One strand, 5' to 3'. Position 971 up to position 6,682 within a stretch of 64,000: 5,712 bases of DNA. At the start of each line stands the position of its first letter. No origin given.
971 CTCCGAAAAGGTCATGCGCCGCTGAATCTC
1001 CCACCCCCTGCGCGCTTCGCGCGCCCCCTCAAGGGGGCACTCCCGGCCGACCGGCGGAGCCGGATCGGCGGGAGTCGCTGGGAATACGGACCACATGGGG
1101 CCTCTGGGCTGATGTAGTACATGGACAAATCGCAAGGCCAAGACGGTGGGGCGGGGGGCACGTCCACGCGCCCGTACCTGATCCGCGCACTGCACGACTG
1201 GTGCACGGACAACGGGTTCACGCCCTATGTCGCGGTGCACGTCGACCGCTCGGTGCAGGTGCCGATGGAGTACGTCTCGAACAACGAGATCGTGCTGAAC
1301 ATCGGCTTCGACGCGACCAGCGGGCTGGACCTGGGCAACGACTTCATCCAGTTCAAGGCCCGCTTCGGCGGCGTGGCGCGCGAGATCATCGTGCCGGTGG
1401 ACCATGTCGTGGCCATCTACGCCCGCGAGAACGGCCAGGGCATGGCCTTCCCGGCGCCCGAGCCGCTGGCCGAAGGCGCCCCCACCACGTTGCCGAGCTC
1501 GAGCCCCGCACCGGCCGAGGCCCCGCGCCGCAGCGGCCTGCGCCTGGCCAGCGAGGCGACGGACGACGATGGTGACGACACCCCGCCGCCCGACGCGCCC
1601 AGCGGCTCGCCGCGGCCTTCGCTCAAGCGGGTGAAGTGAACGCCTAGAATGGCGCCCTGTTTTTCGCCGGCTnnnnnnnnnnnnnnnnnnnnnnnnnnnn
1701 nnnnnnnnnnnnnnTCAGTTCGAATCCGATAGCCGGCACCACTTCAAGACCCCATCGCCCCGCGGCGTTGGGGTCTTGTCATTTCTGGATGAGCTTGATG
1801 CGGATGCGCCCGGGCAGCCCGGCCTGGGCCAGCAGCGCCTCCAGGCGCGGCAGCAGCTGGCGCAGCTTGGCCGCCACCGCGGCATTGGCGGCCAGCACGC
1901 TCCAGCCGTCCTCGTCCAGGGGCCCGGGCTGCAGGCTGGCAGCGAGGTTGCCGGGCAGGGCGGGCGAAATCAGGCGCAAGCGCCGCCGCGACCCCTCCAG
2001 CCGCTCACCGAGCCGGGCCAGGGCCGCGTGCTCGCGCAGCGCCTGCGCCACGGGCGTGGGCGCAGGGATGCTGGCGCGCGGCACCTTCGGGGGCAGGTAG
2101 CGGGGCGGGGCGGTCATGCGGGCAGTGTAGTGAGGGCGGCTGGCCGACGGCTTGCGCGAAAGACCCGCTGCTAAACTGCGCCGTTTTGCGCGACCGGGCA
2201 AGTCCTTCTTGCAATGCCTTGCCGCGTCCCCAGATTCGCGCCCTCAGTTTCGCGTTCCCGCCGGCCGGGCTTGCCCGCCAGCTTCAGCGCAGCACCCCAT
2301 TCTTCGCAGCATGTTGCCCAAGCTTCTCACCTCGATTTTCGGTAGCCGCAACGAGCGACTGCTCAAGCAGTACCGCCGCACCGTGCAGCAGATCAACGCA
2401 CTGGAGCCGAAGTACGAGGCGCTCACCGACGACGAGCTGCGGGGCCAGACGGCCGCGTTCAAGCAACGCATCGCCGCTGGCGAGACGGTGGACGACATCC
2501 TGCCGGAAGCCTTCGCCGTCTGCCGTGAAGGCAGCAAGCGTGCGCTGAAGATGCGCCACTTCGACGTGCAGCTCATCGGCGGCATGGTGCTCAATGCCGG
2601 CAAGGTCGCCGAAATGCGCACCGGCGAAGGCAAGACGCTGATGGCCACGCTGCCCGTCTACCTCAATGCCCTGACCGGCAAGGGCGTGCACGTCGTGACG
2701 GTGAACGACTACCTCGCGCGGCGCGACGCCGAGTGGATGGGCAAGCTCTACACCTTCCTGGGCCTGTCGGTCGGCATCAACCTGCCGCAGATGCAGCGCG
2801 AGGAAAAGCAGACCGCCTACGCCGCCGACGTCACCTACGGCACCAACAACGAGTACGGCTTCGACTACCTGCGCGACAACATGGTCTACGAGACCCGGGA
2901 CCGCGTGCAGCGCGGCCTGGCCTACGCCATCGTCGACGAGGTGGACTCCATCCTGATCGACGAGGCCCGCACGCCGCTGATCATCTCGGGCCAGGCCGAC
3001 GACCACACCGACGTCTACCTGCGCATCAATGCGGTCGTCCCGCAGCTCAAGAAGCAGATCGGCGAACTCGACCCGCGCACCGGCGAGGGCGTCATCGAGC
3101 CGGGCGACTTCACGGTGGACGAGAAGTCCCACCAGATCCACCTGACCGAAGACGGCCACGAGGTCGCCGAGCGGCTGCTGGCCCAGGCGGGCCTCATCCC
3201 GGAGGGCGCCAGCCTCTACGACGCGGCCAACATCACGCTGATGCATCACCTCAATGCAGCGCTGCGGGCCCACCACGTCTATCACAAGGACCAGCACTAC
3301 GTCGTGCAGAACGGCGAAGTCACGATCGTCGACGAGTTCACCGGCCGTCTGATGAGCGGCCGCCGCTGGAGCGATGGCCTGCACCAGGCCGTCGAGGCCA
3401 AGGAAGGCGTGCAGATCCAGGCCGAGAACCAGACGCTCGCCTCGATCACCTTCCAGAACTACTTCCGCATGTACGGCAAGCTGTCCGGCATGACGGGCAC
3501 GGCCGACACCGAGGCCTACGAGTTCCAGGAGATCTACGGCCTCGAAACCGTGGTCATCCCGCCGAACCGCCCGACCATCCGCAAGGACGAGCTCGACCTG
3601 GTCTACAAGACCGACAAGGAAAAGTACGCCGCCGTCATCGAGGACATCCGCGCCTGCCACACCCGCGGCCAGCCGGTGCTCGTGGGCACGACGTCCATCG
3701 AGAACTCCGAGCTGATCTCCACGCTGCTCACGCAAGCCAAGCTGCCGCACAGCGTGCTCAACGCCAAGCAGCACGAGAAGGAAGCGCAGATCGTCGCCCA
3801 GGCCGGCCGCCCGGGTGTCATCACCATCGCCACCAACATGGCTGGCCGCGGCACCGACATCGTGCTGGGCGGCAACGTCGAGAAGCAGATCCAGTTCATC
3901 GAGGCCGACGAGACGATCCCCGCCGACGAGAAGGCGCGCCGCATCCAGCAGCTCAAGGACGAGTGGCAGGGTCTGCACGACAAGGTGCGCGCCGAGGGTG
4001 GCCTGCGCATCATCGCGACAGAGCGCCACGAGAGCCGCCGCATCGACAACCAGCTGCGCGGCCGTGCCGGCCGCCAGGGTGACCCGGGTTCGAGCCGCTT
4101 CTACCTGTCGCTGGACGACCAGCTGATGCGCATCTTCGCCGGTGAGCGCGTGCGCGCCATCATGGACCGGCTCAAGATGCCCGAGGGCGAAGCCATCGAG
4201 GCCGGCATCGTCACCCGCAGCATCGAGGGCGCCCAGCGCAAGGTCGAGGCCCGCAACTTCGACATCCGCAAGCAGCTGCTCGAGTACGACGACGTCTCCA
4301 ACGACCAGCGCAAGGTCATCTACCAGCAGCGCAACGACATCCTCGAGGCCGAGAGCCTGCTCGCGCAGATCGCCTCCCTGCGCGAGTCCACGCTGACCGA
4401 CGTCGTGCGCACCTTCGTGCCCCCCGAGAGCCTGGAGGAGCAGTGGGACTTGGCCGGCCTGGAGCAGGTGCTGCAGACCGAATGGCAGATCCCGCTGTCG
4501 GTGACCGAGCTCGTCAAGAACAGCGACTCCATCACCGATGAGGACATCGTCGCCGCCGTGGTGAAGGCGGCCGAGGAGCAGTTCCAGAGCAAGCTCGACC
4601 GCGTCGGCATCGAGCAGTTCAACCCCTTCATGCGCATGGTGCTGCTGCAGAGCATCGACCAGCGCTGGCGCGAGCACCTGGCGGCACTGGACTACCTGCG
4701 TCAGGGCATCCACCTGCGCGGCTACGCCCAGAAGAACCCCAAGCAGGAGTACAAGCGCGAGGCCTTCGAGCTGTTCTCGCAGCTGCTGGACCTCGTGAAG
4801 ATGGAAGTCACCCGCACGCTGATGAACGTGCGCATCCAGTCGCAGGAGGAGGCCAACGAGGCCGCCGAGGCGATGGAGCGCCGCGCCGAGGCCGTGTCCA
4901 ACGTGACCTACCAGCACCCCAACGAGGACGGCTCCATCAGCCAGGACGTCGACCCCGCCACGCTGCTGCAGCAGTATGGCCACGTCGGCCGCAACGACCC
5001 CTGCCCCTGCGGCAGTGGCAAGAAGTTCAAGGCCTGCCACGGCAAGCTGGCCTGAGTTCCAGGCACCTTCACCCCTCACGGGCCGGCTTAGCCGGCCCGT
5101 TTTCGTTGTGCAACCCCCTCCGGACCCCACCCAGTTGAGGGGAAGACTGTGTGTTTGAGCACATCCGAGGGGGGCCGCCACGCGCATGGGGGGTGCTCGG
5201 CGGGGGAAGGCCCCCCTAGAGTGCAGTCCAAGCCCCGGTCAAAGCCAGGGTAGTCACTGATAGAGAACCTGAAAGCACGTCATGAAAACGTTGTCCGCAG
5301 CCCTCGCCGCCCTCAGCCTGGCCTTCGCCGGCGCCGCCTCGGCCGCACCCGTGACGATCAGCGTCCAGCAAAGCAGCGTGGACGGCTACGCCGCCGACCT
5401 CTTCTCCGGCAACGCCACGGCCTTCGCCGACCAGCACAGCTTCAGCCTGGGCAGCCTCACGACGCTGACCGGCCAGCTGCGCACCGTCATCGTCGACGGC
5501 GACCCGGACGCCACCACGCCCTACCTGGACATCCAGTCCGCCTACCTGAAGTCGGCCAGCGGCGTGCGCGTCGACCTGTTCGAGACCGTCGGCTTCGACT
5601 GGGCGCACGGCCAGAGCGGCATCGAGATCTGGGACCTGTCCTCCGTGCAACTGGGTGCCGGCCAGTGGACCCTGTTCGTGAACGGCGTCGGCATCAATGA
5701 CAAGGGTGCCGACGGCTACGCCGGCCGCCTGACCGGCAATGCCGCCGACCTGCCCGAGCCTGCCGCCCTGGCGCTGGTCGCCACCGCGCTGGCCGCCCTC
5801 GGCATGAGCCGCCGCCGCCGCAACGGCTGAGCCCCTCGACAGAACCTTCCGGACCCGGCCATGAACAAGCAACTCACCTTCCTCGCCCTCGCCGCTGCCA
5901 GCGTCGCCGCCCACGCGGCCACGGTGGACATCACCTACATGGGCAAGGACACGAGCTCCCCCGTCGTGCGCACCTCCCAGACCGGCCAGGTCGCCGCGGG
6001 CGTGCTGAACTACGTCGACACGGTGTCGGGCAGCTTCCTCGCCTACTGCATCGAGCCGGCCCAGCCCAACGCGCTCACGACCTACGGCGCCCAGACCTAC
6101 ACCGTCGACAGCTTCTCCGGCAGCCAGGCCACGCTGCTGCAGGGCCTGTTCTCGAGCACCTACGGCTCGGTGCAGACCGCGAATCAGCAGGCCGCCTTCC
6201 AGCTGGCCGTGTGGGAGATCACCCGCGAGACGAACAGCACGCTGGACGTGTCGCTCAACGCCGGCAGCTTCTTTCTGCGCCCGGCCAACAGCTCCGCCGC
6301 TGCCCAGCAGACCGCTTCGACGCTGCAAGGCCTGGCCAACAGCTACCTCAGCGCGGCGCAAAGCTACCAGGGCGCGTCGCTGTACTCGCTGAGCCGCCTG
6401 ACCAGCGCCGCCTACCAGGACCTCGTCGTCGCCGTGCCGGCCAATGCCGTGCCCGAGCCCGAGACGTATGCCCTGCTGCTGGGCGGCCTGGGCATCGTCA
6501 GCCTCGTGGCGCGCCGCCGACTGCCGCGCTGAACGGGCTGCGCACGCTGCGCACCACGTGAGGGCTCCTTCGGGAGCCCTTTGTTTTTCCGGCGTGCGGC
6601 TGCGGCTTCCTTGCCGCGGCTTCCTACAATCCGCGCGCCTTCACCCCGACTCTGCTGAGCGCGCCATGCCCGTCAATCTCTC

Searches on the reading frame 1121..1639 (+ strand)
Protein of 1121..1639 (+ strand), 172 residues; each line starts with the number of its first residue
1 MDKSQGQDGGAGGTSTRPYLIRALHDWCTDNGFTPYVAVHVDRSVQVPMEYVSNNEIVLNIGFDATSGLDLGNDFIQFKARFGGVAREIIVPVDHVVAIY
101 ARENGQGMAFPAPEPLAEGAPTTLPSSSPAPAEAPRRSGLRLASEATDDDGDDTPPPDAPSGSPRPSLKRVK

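Call 32: search_protein_families(library=pfam, proteins=[window:1121-1639:+], max_evalue=0.001)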
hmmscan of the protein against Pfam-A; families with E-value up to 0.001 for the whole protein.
window:1121-1639:+ (172 aa): 1 family
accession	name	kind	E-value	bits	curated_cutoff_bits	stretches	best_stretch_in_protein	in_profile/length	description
PF04386.18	SspB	-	1.6e-38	132.6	27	1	15-172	1-156/156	Stringent starvation protein B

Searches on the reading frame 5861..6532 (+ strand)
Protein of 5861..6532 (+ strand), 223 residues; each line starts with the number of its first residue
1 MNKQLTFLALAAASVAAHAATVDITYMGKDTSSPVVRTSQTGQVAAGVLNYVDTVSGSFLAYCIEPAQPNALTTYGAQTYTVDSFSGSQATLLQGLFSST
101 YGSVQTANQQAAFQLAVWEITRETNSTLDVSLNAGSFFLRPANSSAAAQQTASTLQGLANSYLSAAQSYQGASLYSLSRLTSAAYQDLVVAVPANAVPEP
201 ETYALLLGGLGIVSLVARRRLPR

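Call 32: search_protein_families(library=pfam, proteins=[window:5861-6532:+], max_evalue=0.001)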
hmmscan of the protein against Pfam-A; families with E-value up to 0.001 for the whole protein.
window:5861-6532:+ (223 aa): 2 families
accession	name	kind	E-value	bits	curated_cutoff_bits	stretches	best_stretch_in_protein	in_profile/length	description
PF07589.16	PEP-CTERM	-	8.3e-07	29.3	20.7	1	196-220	1-24/24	PEP-CTERM motif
PF08341.16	TED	-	0.0001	23.1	22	1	61-141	2-75/102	Thioester domain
